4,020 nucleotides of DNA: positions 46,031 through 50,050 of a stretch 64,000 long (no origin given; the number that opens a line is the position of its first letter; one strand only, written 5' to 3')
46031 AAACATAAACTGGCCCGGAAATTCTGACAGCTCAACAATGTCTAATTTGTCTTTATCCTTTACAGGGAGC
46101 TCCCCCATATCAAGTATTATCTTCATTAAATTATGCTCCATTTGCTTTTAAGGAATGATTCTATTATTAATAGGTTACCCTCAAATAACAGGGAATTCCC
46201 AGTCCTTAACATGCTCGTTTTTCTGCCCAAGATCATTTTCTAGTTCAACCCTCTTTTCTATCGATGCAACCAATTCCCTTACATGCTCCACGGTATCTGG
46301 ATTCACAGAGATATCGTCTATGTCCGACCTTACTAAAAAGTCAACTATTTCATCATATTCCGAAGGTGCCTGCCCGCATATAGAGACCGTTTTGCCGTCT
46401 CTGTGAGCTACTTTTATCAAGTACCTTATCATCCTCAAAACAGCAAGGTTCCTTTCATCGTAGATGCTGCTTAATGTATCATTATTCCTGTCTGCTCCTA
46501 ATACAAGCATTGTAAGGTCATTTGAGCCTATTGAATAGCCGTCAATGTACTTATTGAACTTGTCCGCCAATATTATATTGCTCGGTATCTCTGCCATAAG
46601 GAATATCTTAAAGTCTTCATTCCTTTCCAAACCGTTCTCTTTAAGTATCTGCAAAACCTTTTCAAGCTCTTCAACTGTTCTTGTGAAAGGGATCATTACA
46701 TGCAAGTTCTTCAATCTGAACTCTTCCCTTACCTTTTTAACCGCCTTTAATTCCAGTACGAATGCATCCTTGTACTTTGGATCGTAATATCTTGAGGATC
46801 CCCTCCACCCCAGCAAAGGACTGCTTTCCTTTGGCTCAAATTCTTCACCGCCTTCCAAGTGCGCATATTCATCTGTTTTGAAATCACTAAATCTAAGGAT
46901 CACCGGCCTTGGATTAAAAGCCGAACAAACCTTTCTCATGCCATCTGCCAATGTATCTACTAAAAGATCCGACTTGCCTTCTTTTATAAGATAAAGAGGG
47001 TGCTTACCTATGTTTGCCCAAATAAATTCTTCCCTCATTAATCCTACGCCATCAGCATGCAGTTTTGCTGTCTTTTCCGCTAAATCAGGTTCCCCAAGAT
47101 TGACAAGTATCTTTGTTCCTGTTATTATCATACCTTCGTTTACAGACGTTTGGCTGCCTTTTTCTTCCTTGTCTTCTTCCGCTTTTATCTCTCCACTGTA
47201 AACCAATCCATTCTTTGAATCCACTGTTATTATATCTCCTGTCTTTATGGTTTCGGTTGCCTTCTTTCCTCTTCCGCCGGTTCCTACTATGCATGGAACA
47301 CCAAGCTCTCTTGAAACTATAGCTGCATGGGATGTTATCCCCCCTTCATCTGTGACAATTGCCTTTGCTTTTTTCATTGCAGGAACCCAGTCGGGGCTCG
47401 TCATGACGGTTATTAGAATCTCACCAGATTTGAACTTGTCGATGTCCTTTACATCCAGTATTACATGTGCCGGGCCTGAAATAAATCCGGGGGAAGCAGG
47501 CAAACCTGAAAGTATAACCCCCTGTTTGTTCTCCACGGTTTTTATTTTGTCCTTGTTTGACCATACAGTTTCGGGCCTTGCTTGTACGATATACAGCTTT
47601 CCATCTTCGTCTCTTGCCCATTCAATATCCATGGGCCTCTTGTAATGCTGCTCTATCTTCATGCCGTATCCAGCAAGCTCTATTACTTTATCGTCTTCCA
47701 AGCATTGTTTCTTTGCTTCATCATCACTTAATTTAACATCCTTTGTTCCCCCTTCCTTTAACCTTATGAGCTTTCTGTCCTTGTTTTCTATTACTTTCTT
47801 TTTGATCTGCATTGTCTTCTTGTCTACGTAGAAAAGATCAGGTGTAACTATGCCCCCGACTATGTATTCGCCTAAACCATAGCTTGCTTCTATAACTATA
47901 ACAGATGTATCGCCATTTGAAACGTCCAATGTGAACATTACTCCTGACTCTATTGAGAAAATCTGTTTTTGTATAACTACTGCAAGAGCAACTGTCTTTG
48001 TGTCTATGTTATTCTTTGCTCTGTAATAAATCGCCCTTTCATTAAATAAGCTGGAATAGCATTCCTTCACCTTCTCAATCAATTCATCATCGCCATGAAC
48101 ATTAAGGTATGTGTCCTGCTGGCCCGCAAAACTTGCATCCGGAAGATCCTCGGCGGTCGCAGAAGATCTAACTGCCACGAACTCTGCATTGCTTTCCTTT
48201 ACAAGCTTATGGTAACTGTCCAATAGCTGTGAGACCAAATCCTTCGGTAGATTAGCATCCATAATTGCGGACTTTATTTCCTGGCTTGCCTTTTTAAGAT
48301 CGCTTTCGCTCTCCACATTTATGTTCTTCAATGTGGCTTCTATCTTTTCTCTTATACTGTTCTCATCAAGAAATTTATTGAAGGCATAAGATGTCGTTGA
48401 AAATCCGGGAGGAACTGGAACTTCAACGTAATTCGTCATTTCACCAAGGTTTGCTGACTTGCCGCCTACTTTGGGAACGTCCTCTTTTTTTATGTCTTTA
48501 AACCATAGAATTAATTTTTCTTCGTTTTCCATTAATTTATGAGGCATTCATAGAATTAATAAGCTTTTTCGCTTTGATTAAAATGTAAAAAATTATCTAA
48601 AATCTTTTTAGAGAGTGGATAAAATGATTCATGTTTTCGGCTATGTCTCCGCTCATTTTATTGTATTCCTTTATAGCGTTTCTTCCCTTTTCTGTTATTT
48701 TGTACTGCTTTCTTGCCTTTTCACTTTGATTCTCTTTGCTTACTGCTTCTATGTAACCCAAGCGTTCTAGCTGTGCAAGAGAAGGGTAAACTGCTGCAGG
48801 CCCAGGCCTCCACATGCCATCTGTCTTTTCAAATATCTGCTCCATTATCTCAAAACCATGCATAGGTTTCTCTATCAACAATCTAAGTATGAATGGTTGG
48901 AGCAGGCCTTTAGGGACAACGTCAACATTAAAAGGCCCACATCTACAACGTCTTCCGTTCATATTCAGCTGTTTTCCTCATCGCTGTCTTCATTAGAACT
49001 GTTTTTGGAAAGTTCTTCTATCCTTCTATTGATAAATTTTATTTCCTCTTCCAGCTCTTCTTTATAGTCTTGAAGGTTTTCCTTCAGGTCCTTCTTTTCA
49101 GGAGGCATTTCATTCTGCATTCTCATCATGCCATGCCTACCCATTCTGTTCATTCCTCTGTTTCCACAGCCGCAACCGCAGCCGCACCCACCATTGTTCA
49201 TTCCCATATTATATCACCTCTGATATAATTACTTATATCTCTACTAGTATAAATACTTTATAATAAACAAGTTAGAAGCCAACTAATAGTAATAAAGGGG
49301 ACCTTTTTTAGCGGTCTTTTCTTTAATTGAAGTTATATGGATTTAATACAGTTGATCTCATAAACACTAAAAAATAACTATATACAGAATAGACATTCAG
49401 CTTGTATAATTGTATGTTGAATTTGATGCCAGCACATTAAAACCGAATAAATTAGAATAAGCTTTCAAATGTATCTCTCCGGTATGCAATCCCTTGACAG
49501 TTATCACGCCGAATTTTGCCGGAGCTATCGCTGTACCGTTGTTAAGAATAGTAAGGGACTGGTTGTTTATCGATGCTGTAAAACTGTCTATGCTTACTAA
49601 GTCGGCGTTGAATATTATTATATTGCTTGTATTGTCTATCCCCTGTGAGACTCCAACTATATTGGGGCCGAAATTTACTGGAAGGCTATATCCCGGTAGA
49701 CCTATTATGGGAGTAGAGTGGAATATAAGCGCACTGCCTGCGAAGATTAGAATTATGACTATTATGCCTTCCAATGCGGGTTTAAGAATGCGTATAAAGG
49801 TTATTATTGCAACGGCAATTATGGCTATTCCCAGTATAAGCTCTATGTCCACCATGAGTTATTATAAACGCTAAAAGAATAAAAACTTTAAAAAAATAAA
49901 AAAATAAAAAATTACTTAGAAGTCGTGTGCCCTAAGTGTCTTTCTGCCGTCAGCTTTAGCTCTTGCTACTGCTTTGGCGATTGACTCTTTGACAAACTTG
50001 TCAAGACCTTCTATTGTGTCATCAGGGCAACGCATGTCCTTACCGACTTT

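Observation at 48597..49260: PadR regulator co-transcribed with an upstream (Gly-Cys)n / Met-rich mini-protein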

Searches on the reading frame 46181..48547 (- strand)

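Call 3: search_protein_families(library=pfam, proteins=[window:46181-48547:-], max_evalue=1)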
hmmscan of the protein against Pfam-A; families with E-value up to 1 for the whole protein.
window:46181-48547:- (788 aa): 5 families
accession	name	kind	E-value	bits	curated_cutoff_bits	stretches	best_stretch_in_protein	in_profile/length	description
PF01326.24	PPDK_N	-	8.9e-119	397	27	1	25-339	2-322/328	Pyruvate phosphate dikinase, AMP/ATP-binding domain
PF02896.24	PEP-utilizers_C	-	3.2e-70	237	22.8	1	475-764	17-292/293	PEP-utilising enzyme, PEP-binding domain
PF00391.29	PEP-utilizers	-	4.9e-26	90.6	23.1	1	372-447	1-72/72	PEP-utilising enzyme, mobile domain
PF02350.25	Epimerase_2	-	0.05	12.9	30.6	1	369-451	236-311/347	UDP-N-acetylglucosamine 2-epimerase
PF18026.6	Exog_C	-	0.12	12.8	29.5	1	623-644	19-40/49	Endo/exonuclease (EXOG) C-terminal domain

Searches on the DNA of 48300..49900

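Call 70: search_rna_families(source=window, start=48300, end=49900, threshold=evalue, max_evalue=1)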
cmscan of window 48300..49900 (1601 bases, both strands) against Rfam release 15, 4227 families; matches with E-value up to 1: 0.
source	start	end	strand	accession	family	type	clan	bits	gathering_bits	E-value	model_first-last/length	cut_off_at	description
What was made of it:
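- There is no Rfam match (call 70).
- Tried and rejected: Rfam gave no match at E <= 1 over 48300-49900 (call 70).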
